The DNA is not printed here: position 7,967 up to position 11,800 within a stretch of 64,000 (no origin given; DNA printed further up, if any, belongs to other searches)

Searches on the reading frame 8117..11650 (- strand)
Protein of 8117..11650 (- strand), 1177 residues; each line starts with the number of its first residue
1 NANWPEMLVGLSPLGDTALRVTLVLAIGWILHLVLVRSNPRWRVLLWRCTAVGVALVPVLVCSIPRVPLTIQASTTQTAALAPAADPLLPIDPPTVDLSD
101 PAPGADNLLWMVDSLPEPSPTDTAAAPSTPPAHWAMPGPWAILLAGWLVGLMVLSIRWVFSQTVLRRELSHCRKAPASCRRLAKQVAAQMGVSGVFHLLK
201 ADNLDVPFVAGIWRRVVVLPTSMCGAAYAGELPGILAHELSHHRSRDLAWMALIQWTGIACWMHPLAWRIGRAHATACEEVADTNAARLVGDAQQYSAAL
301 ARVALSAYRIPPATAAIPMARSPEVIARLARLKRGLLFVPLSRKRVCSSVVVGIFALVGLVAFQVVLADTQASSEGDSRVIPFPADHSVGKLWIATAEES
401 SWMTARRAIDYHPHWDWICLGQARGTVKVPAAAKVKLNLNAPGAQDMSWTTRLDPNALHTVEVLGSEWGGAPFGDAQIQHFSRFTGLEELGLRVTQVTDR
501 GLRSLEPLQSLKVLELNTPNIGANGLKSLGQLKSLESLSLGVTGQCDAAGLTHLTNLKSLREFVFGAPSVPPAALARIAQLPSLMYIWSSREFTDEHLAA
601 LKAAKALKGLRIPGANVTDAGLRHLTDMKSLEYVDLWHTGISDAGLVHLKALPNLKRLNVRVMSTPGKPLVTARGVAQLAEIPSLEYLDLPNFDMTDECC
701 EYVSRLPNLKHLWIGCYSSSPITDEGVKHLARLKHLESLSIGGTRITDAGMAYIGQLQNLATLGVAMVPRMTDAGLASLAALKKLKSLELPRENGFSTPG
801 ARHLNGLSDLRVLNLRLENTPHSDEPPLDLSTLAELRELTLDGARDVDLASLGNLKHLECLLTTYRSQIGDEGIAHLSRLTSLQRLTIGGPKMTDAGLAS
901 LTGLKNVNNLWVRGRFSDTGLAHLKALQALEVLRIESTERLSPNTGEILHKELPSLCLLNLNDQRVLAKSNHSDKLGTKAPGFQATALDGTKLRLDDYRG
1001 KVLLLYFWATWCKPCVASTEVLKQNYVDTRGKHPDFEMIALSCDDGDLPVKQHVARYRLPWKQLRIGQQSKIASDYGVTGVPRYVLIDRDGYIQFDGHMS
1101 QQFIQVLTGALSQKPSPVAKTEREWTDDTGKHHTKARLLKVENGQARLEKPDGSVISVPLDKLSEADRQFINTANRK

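Call 10: search_protein_families(library=pfam, proteins=[window:8117-11650:-], max_evalue=0.001)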
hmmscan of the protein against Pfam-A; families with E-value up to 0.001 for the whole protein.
window:8117-11650:- (1177 aa): 11 families
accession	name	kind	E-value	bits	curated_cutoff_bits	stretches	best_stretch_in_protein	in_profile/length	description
PF05569.17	Peptidase_M56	-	3.6e-22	79.3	31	1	126-329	85-293/296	BlaR1 peptidase M56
PF23598.1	LRR_14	-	6.2e-22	78.3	40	3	685-840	24-173/353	Leucine-rich repeat region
PF08534.16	Redoxin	-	8e-17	61.8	26.6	1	976-1094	2-129/148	Redoxin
PF13905.12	Thioredoxin_8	-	1.1e-16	61.4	27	1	1000-1093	1-94/94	Thioredoxin-like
PF00578.27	AhpC-TSA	-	6.5e-16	58.8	26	1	977-1094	2-122/124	AhpC/TSA family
PF12799.13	LRR_4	-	1.9e-14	53.8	27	0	629-660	1-30/44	Leucine Rich repeats (2 copies)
PF03983.18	SHD1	-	1.7e-12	47.4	23.7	1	1114-1175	2-63/67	SLA1 homology domain 1, SHD1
PF13098.12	Thioredoxin_2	-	2.5e-07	31.4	27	1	1000-1103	5-100/104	Thioredoxin-like domain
PF13516.12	LRR_6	-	2.3e-05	24.6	23.4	0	734-754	3-23/24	Leucine Rich repeat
PF25019.1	LRR_R13L1-DRL21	-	9.7e-05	22.7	27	0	776-842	62-125/127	R13L1/DRL21 LRRs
PF13855.12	LRR_8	-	0.00032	20.9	27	0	784-843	2-58/61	Leucine rich repeat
